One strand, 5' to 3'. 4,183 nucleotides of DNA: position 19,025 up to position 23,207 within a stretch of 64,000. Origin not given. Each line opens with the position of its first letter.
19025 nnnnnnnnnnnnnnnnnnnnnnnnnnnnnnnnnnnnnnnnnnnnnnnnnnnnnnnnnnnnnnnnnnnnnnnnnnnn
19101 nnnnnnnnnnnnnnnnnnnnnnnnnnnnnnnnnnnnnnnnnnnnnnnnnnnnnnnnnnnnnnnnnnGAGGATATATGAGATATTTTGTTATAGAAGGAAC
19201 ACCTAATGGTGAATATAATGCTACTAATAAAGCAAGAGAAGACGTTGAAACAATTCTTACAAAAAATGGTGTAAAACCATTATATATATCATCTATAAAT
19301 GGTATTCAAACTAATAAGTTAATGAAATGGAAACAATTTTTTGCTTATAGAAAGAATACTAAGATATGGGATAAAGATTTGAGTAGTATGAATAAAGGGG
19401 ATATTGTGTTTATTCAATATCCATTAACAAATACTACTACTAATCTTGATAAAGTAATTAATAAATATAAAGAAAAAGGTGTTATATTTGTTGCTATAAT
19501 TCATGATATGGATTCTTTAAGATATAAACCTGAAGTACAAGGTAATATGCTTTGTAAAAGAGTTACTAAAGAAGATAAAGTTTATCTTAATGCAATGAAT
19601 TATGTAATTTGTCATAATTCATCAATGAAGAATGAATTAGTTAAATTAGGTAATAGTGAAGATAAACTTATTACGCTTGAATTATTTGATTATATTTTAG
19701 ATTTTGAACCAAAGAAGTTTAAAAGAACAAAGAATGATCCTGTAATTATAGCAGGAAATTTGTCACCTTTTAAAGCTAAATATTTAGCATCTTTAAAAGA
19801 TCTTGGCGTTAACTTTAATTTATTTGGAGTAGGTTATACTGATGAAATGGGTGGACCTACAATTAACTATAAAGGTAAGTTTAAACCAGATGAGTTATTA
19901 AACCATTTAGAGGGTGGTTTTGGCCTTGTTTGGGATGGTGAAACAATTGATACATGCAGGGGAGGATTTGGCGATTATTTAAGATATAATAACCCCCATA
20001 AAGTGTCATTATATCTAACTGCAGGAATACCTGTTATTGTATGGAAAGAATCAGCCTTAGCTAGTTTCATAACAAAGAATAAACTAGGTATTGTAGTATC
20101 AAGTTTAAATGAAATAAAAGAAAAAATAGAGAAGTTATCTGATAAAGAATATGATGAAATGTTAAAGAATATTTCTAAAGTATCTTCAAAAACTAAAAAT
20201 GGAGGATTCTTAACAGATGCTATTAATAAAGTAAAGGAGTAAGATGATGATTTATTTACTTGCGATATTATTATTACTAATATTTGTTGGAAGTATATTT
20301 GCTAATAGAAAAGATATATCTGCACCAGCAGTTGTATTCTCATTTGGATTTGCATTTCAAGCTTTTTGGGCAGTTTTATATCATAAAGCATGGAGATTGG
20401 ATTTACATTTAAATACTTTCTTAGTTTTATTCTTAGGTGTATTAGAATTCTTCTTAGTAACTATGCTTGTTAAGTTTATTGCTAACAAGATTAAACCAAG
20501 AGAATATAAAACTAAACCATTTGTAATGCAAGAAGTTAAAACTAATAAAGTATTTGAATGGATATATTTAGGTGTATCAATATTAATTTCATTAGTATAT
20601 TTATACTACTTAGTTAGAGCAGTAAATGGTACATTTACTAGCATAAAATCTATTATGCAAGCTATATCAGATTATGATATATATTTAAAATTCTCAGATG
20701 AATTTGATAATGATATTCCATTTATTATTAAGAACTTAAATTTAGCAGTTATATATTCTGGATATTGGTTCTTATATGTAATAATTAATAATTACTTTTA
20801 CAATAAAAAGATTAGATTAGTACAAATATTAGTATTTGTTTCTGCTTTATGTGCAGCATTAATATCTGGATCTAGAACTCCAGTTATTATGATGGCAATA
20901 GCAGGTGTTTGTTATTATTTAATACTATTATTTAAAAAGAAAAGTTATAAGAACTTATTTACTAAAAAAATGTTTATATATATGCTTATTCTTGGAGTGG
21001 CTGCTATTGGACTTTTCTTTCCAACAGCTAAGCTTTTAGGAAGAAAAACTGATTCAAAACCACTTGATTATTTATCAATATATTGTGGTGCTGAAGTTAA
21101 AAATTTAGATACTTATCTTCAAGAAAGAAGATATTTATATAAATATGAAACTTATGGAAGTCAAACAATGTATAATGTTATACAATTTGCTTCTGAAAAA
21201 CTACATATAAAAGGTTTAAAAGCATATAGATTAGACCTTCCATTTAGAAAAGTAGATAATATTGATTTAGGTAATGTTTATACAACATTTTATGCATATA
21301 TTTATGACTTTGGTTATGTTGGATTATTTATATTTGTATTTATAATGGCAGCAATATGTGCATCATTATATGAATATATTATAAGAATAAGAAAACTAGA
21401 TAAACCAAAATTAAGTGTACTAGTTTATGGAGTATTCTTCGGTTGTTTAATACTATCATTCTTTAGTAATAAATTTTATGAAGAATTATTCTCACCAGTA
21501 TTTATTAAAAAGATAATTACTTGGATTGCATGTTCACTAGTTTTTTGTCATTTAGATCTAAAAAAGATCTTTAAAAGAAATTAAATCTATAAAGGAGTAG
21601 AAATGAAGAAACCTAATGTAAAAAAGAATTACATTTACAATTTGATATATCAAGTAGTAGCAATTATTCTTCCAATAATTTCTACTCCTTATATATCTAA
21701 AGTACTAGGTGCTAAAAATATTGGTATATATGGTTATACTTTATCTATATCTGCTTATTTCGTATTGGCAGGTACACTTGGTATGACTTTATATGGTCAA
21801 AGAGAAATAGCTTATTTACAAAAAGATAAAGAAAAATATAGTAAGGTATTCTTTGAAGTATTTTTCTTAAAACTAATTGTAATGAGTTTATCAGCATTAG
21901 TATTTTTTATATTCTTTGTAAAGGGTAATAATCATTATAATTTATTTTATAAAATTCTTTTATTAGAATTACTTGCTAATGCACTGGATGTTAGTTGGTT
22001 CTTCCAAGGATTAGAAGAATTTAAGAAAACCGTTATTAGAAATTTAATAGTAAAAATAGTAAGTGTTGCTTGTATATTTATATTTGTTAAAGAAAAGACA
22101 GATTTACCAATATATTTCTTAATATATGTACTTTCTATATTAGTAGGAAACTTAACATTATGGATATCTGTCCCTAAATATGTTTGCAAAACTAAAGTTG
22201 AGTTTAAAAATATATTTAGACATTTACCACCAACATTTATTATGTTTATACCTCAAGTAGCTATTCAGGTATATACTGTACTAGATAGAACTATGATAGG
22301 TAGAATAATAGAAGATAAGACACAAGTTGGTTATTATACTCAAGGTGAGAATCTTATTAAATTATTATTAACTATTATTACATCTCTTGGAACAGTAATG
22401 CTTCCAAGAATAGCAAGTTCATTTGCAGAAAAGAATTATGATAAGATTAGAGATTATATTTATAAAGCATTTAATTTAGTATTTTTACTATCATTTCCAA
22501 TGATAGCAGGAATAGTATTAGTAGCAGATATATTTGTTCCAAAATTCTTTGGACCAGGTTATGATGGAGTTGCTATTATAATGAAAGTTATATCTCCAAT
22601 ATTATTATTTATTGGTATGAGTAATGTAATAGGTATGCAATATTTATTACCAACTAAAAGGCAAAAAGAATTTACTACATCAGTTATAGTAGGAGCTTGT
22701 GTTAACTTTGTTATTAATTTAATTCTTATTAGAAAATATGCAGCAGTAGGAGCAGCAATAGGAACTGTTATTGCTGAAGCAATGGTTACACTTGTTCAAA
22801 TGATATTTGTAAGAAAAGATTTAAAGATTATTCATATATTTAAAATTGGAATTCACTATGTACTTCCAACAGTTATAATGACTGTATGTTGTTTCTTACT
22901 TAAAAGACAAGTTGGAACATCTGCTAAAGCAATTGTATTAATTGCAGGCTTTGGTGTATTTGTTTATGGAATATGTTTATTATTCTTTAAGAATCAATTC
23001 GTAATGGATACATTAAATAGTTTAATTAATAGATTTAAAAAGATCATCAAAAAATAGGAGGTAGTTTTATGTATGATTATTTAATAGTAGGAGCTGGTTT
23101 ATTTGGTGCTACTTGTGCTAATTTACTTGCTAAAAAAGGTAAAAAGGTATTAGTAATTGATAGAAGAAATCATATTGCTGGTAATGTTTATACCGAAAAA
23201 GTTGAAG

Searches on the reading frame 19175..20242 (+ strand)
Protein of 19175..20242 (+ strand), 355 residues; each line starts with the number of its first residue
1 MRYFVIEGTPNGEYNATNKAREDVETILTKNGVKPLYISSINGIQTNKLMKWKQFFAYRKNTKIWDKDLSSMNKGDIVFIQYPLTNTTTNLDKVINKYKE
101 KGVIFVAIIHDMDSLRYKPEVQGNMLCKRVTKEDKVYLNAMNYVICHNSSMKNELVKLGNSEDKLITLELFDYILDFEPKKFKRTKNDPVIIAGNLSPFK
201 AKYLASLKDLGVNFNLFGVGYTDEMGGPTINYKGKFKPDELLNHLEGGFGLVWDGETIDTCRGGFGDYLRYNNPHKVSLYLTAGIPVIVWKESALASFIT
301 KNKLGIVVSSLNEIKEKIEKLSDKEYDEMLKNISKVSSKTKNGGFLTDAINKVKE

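Call 11: search_protein_families(library=pfam, proteins=[window:19175-20242:+])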
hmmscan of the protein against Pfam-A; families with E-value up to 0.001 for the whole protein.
window:19175-20242:+ (355 aa): 0 families

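Call 60: search_protein_families(library=ncbifam, proteins=[window:19175-20242:+], max_evalue=0.00001)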
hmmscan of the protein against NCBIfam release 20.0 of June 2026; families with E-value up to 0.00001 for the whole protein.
window:19175-20242:+ (355 aa): 7 families
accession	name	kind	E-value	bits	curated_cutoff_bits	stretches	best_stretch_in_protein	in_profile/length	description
NF007326.0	PRK09814.2-3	equivalog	2.1e-86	290.2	420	1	1-354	1-344/349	beta-1,6-galactofuranosyltransferase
NF007323.0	PRK09814.1-2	equivalog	1.7e-44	152.3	529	1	63-353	53-325/327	beta-1,6-galactofuranosyltransferase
NF007324.0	PRK09814.1-3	equivalog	7.6e-43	146.8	713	1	72-353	60-323/330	beta-1,6-galactofuranosyltransferase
NF007325.0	PRK09814.1-4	equivalog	1.8e-36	126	491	1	65-346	55-323/337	sugar transferase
NF007327.0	PRK09814.3-1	equivalog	1.4e-33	116.5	792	1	16-349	22-349/364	beta-1,6-galactofuranosyltransferase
NF007328.0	PRK09814.3-2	equivalog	6.7e-32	110.7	450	1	176-349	24-193/208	beta-1,6-galactofuranosyltransferase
NF007322.0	PRK09814.1-1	equivalog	3.2e-30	105.5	580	1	65-350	55-330/336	sugar transferase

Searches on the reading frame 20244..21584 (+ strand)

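Call 11: search_protein_families(library=pfam, proteins=[window:20244-21584:+])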
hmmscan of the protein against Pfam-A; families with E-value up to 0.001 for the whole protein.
window:20244-21584:+ (446 aa): 2 families
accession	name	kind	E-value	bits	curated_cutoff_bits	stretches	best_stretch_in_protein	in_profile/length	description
PF04932.20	Wzy_C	-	1.5e-05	25.3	31.7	1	196-299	1-88/149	O-Antigen ligase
PF14296.11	O-ag_pol_Wzy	-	0.00045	19.5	26.6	0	4-255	28-266/468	O-antigen polysaccharide polymerase Wzy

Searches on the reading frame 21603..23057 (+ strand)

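Call 17: search_protein_families(library=pfam, proteins=[window:21603-23057:+], max_evalue=0.00001)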
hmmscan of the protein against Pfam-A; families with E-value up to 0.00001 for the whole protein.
window:21603-23057:+ (484 aa): 4 families
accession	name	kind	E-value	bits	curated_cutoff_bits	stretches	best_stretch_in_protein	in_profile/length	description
PF01943.22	Polysacc_synt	-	3.7e-31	109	28.2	1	7-272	2-272/274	Polysaccharide biosynthesis protein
PF03023.19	MurJ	-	1e-11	44.6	27.4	1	196-431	180-430/451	Lipid II flippase MurJ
PF13440.11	Polysacc_synt_3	-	9e-11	42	23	1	75-321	43-289/293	Polysaccharide biosynthesis protein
PF01554.23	MatE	-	1.1e-07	32.1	24.9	1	216-374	4-157/161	MatE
